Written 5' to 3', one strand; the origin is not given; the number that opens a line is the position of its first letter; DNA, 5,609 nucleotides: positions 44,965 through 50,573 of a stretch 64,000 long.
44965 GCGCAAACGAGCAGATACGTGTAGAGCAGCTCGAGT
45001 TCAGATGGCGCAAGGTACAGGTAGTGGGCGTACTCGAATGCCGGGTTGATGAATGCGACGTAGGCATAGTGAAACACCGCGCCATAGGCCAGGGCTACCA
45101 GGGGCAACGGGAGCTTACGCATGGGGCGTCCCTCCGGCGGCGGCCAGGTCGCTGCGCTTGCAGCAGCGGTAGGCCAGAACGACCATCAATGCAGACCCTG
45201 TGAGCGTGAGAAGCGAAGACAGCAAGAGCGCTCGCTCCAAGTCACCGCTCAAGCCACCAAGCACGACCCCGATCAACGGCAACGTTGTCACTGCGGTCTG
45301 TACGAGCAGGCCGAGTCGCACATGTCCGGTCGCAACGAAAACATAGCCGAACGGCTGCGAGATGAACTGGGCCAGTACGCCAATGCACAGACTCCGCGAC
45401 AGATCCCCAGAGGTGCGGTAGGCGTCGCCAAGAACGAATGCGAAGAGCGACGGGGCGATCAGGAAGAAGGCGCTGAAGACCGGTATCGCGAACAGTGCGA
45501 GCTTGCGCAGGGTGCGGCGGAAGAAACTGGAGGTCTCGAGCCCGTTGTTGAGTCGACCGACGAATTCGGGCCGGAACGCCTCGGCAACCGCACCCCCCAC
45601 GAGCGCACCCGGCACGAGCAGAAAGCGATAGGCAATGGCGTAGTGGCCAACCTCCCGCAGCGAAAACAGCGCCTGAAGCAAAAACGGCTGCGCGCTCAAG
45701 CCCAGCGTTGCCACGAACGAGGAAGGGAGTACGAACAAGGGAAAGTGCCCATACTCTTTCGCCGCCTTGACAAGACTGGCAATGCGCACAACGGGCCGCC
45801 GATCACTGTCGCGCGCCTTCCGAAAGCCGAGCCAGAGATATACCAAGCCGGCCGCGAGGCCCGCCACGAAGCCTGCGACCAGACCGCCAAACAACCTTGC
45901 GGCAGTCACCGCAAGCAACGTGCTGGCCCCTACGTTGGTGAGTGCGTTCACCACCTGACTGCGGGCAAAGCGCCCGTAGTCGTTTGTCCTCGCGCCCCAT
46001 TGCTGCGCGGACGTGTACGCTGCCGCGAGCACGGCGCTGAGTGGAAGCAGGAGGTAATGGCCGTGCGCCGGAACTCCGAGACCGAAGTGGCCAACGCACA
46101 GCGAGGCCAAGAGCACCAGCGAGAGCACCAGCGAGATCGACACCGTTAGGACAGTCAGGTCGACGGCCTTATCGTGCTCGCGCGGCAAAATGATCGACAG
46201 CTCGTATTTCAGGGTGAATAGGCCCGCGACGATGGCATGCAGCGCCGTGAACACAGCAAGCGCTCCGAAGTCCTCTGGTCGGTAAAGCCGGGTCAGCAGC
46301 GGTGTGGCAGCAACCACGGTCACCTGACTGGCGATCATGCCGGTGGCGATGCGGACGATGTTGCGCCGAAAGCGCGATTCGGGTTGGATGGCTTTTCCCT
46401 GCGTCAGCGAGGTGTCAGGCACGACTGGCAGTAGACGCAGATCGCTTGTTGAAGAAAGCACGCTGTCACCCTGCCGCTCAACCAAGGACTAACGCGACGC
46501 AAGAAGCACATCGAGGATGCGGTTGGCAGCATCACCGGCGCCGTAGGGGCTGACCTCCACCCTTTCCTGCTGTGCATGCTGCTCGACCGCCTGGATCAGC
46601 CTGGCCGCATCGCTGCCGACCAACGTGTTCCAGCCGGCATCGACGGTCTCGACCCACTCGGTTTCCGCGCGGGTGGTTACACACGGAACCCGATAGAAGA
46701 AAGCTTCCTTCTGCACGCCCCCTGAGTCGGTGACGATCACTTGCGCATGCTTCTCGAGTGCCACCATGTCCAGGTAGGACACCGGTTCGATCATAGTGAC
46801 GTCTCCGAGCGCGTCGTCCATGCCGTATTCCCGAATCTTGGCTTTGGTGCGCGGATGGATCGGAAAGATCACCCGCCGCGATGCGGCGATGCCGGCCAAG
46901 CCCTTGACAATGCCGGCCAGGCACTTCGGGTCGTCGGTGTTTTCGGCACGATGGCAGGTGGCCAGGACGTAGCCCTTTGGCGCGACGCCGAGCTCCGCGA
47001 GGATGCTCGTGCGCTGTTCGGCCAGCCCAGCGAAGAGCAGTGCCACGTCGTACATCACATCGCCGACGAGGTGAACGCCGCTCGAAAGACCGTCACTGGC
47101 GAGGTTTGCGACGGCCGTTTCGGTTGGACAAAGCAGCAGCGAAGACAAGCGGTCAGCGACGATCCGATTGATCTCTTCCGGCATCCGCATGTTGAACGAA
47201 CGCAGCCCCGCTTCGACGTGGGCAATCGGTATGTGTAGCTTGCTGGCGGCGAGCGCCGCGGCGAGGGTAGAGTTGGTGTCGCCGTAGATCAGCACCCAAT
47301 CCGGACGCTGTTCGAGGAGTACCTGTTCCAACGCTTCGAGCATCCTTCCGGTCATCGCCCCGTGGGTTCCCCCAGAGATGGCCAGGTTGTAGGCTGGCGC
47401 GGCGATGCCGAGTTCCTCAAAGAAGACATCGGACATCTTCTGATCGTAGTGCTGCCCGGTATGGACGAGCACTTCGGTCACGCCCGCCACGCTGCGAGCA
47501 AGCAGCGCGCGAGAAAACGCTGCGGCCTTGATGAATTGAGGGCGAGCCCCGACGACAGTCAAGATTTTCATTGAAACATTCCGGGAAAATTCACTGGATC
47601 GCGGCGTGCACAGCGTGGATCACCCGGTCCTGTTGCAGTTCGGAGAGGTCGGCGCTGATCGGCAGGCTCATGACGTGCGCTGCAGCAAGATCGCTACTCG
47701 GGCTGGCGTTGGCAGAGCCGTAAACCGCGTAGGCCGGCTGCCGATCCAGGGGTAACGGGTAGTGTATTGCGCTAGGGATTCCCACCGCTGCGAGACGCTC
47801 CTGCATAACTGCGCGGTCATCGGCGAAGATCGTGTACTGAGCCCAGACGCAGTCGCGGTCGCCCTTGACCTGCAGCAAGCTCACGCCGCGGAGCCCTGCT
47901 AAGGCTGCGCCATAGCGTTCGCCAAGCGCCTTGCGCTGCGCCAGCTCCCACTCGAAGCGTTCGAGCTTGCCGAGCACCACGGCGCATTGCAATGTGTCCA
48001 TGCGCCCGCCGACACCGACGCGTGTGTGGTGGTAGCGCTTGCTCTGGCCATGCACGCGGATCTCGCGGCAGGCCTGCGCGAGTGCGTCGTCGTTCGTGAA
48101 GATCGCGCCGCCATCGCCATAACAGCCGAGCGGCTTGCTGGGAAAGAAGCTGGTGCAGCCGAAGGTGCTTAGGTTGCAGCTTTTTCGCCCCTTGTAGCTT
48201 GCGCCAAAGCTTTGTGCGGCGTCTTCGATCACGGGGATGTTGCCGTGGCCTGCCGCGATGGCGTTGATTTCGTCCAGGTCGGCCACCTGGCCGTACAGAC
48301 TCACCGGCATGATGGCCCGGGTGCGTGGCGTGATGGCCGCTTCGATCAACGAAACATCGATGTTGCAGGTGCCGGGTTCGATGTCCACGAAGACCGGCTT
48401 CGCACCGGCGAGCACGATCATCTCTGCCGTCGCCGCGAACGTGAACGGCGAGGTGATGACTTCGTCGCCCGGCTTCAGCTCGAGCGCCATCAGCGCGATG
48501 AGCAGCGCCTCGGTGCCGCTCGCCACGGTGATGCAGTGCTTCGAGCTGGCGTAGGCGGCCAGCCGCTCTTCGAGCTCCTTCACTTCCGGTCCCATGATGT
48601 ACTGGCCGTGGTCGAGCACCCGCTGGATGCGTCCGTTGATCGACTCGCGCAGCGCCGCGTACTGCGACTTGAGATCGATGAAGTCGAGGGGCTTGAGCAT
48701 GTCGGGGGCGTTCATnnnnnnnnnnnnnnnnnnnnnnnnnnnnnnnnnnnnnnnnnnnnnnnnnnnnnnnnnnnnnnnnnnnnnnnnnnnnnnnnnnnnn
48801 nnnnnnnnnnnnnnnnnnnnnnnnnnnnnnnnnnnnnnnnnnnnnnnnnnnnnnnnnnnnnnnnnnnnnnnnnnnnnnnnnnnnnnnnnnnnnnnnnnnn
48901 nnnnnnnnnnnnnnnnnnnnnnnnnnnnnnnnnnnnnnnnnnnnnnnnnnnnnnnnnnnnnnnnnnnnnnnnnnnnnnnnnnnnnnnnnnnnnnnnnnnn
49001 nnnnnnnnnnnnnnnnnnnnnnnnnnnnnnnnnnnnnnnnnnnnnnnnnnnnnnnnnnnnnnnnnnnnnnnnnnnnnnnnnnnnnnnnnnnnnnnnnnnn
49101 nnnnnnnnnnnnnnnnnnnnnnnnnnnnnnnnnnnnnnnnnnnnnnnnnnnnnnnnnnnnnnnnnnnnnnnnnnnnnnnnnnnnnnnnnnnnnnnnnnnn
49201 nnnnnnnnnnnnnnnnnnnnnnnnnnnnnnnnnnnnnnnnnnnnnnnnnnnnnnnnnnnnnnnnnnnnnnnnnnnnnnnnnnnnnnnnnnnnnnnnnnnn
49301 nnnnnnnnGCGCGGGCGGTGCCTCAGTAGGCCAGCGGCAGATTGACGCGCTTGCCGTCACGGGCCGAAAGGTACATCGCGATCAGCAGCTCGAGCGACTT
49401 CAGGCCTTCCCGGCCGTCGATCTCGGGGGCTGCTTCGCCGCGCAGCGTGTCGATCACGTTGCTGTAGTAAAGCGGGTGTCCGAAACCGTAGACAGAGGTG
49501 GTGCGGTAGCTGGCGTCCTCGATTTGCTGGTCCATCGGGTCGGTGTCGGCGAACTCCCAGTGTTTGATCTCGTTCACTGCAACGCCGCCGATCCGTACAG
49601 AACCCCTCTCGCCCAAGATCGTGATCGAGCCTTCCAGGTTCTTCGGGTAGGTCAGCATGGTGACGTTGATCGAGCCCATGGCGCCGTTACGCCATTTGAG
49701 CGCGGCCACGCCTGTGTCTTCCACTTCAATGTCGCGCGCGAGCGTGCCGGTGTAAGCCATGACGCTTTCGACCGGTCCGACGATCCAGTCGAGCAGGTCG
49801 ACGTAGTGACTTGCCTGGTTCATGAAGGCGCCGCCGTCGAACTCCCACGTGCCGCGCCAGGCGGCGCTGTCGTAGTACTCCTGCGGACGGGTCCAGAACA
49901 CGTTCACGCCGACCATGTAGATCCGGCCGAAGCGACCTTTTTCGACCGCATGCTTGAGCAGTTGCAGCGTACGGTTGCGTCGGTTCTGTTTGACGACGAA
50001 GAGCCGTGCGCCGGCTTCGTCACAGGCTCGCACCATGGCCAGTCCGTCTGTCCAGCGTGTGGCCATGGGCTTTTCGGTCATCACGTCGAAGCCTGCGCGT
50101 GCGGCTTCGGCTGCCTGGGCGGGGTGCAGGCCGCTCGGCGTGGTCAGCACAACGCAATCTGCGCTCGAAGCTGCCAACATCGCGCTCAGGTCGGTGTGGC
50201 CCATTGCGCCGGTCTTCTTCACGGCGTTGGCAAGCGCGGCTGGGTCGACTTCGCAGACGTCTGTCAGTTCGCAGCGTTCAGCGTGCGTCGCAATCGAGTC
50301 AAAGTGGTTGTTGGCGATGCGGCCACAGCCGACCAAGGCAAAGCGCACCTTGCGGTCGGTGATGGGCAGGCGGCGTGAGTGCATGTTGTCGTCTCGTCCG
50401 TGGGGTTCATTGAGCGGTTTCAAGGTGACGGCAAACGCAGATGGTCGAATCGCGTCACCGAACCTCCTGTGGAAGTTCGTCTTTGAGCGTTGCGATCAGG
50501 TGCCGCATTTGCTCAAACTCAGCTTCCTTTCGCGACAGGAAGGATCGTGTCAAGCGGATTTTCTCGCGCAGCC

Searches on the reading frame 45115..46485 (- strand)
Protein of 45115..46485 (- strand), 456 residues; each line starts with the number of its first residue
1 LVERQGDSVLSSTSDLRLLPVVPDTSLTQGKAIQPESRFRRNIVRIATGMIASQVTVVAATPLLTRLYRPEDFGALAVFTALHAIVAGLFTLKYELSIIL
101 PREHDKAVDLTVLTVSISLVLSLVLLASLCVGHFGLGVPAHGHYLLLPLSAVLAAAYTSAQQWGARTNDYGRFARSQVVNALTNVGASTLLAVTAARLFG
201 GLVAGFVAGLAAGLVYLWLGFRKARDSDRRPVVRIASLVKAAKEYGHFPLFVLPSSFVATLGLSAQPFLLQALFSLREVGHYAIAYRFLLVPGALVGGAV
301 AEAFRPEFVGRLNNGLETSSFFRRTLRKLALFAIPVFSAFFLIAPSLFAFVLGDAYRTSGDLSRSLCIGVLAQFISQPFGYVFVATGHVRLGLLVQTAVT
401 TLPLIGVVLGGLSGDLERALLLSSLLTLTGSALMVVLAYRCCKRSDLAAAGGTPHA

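Call 54: search_protein_families(library=pfam, proteins=[window:45115-46485:-], max_evalue=0.001)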
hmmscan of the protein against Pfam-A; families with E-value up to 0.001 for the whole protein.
window:45115-46485:- (456 aa): 2 families
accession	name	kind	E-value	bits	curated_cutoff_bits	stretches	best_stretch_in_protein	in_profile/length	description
PF13440.11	Polysacc_synt_3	-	4.5e-19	69.2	23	1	63-357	1-289/293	Polysaccharide biosynthesis protein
PF01943.22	Polysacc_synt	-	1.3e-08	35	28.2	1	41-306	3-268/274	Polysaccharide biosynthesis protein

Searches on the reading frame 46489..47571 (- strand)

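Call 54: search_protein_families(library=pfam, proteins=[window:46489-47571:-], max_evalue=0.001)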
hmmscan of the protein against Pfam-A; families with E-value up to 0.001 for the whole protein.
window:46489-47571:- (360 aa): 2 families
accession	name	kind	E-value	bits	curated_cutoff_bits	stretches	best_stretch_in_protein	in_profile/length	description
PF02350.25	Epimerase_2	-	3.4e-108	362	30.6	1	30-356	8-346/347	UDP-N-acetylglucosamine 2-epimerase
PF13579.12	Glyco_trans_4_4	-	7.1e-05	23.6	29.7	1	27-162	14-147/158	Glycosyl transferase 4-like domain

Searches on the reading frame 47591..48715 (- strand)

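Call 54: search_protein_families(library=pfam, proteins=[window:47591-48715:-], max_evalue=0.001)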
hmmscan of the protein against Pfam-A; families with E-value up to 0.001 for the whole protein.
window:47591-48715:- (374 aa): 4 families
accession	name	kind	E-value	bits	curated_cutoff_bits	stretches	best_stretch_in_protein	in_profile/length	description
PF01041.23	DegT_DnrJ_EryC1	-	2.2e-118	396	19.8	1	23-369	4-359/360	DegT/DnrJ/EryC1/StrS aminotransferase family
PF00155.27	Aminotran_1_2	-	1.3e-12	48.1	19.7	1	45-218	44-243/361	Aminotransferase class I and II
PF01212.27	Beta_elim_lyase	-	4.6e-11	43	27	1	34-227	23-231/288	Beta-eliminating lyase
PF01053.26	Cys_Met_Meta_PP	-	2e-08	33.6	27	1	41-167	50-175/381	Cys/Met metabolism PLP-dependent enzyme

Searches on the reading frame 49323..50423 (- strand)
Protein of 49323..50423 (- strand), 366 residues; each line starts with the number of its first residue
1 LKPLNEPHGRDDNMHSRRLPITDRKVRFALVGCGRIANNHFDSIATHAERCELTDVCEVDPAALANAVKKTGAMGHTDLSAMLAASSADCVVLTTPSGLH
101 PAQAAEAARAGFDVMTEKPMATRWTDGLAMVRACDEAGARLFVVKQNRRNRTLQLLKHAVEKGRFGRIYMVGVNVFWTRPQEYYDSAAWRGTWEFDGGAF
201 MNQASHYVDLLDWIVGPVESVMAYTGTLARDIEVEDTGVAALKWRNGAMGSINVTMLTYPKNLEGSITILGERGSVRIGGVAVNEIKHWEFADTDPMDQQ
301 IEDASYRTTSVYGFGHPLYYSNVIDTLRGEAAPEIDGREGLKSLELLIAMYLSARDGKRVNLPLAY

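Call 54: search_protein_families(library=pfam, proteins=[window:49323-50423:-], max_evalue=0.001)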
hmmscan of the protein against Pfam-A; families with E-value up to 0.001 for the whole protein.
window:49323-50423:- (366 aa): 4 families
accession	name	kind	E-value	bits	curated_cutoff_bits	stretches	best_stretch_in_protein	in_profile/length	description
PF02894.22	GFO_IDH_MocA_C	-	1.2e-41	143.4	22.9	1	157-362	1-218/218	Oxidoreductase family, C-terminal alpha/beta domain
PF22725.1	GFO_IDH_MocA_C3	-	8.2e-30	103.8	27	1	154-277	2-124/124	GFO/IDH/MocA C-terminal domain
PF01408.29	GFO_IDH_MocA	-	1e-22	81.5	24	1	26-143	1-118/120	Oxidoreductase family, NAD-binding Rossmann fold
PF03447.22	NAD_binding_3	-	0.0002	22.5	24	1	32-122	1-93/116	Homoserine dehydrogenase, NAD binding domain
